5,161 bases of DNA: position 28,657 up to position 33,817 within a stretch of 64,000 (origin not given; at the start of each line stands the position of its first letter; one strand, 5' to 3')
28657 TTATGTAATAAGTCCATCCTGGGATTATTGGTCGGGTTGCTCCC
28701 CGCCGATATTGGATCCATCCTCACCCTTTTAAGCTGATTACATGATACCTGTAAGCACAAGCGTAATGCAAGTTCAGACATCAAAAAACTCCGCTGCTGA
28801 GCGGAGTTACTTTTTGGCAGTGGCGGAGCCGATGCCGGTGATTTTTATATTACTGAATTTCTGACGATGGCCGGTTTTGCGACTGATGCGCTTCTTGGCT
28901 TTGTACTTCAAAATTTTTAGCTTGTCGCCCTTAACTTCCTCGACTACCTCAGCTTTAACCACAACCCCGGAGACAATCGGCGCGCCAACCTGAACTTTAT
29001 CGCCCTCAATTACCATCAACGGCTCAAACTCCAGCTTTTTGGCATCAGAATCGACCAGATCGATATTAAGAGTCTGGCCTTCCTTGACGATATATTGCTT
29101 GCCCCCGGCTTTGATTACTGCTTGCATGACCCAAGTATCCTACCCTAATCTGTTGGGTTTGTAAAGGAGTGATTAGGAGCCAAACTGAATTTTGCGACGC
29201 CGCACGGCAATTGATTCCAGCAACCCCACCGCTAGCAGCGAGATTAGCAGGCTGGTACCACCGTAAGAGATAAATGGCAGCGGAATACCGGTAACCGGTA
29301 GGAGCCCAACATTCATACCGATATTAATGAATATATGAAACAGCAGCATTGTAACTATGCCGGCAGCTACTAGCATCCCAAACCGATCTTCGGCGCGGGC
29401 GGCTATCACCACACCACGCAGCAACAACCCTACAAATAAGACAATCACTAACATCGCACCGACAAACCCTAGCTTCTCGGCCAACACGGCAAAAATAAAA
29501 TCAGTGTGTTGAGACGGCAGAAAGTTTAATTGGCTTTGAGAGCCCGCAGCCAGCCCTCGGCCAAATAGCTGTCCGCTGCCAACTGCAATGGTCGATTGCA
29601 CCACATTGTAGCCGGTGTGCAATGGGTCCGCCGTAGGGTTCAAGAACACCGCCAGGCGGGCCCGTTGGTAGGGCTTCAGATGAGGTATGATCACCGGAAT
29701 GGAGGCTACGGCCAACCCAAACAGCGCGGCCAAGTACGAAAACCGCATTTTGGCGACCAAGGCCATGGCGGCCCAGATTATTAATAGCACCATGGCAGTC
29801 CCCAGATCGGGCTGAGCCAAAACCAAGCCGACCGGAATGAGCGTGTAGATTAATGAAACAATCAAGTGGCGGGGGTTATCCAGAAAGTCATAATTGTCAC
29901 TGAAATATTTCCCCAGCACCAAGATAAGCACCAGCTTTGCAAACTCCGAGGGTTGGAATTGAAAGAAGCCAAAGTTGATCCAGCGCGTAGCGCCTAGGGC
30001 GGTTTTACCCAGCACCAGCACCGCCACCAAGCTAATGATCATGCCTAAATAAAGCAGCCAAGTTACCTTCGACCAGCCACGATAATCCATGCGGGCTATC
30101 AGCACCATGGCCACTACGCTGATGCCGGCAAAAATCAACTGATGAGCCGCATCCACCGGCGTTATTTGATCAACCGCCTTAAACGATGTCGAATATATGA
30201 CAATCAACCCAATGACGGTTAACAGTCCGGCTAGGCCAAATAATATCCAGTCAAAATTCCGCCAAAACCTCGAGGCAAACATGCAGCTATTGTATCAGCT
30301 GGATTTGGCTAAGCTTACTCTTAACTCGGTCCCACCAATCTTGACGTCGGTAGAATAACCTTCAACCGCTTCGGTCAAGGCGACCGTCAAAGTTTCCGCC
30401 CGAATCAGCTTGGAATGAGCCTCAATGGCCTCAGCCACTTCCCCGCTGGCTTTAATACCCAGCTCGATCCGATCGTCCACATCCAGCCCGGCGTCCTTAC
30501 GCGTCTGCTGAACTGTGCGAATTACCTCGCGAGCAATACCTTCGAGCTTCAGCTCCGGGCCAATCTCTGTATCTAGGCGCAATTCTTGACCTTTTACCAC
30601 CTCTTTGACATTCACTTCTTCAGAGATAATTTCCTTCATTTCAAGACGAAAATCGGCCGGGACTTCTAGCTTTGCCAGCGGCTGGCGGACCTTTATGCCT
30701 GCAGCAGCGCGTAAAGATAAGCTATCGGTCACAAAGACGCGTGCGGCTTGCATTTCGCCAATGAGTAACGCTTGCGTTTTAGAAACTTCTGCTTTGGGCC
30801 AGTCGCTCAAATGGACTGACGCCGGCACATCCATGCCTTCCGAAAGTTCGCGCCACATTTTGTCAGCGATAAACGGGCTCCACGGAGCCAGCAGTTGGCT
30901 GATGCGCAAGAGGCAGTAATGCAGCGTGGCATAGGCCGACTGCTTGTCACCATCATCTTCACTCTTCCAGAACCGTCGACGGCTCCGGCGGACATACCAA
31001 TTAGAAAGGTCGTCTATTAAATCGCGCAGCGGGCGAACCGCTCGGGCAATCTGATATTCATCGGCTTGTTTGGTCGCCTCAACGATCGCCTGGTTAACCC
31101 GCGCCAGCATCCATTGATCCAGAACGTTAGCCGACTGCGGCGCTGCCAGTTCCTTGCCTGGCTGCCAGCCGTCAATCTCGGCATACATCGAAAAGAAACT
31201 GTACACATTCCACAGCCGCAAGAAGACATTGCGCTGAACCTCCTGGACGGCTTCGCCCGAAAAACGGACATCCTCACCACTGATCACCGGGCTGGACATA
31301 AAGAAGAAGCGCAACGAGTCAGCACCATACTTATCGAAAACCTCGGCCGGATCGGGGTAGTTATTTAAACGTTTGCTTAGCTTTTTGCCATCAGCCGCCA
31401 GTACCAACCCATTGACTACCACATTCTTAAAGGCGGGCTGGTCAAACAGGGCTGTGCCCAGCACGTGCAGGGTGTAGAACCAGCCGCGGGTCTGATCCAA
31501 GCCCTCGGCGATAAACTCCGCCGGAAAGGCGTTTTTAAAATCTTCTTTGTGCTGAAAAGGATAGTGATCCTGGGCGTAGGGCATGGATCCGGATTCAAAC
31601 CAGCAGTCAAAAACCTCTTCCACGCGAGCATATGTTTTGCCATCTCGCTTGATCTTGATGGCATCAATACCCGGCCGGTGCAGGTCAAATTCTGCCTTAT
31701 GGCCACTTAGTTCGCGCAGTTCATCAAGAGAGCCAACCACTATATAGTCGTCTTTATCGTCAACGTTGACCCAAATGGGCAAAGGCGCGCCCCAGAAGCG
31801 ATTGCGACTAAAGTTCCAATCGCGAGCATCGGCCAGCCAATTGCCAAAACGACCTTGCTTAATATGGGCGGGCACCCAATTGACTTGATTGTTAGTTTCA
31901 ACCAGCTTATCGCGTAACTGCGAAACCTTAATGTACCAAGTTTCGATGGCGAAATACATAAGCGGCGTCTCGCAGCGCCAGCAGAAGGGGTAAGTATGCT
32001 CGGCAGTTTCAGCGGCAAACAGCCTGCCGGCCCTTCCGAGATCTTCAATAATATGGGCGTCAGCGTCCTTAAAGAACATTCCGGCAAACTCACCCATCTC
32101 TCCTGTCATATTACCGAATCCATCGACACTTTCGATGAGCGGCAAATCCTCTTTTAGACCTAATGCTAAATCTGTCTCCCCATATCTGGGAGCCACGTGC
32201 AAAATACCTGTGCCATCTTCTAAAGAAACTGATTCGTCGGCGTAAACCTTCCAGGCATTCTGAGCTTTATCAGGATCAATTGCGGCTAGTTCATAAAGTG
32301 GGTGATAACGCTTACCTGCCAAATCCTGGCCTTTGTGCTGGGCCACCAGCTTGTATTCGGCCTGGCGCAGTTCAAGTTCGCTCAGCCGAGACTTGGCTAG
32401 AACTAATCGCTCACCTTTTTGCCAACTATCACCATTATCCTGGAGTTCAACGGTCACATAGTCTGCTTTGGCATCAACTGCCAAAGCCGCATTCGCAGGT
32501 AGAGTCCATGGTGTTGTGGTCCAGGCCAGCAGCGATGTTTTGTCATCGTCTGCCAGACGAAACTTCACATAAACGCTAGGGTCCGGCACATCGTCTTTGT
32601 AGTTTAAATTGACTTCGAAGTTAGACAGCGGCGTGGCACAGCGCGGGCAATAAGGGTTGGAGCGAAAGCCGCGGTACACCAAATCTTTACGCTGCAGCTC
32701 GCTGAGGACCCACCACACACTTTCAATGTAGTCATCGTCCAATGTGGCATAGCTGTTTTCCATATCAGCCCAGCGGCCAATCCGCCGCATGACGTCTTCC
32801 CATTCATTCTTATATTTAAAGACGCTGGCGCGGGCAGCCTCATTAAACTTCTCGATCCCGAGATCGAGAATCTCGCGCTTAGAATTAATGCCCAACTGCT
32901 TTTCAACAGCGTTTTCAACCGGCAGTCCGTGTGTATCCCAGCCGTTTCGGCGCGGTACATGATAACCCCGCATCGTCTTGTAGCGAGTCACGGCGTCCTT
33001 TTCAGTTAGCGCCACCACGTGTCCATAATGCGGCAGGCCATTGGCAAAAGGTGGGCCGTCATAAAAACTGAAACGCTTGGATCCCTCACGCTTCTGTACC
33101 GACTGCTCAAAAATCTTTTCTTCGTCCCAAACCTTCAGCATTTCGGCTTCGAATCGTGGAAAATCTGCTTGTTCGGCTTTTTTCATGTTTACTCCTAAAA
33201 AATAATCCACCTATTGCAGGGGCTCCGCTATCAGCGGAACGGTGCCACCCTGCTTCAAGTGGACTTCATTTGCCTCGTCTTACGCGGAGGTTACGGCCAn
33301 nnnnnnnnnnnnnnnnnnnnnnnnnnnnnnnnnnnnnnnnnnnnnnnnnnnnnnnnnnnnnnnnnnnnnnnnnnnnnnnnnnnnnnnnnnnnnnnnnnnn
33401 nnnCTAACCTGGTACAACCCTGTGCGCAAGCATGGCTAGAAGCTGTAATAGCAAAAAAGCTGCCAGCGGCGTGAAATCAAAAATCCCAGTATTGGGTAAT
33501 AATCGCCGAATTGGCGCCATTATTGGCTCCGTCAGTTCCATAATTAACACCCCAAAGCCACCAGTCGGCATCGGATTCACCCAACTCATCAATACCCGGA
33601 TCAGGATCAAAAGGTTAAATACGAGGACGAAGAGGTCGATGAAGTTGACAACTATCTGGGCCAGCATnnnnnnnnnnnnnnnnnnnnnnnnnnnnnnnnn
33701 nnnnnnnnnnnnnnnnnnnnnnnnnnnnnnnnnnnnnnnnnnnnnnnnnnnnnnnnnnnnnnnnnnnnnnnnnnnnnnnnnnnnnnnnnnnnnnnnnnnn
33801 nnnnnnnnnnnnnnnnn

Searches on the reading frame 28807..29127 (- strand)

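Call 3: search_protein_families(library=pfam, proteins=[window:28807-29127:-])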
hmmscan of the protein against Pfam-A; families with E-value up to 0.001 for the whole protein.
window:28807-29127:- (106 aa): 1 family
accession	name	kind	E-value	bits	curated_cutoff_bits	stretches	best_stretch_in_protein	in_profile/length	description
PF00829.26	Ribosomal_L21p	-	3.5e-28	98.2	27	1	1-99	1-99/99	Ribosomal prokaryotic L21 protein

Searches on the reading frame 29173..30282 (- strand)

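Call 3: search_protein_families(library=pfam, proteins=[window:29173-30282:-])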
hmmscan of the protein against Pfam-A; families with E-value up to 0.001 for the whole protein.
window:29173-30282:- (369 aa): 1 family
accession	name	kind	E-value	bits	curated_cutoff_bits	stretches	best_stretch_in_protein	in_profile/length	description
PF01098.24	FTSW_RODA_SPOVE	-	2.1e-107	359.7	26.4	1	13-363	3-355/356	Cell cycle protein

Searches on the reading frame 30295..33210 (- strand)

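Call 3: search_protein_families(library=pfam, proteins=[window:30295-33210:-])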
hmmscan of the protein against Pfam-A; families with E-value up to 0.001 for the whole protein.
window:30295-33210:- (971 aa): 4 families
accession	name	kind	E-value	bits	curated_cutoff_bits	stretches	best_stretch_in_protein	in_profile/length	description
PF00133.28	tRNA-synt_1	-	6.3e-138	460.4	22.7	1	24-645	2-410/414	tRNA synthetases class I (I, L, M and V)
PF08264.19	Anticodon_1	-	5.3e-29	101.4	25.1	1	698-846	1-145/148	Anticodon-binding domain of tRNA ligase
PF19302.4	DUF5915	-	5e-22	78.8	27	1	878-969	103-194/195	Domain of unknown function (DUF5915)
PF09334.17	tRNA-synt_1g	-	4e-17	62.5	20.1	2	54-111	8-64/391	tRNA synthetases class I (M)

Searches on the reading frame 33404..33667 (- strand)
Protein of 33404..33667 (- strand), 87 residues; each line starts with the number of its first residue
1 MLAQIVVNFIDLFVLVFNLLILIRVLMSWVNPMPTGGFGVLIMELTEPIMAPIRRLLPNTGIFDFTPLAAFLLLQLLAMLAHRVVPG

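Call 3: search_protein_families(library=pfam, proteins=[window:33404-33667:-])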
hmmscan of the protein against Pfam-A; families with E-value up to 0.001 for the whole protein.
window:33404-33667:- (87 aa): 1 family
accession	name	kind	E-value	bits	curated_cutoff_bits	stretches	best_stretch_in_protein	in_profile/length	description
PF02325.22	YGGT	-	4.4e-18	65.9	27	1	12-80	2-69/70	YGGT family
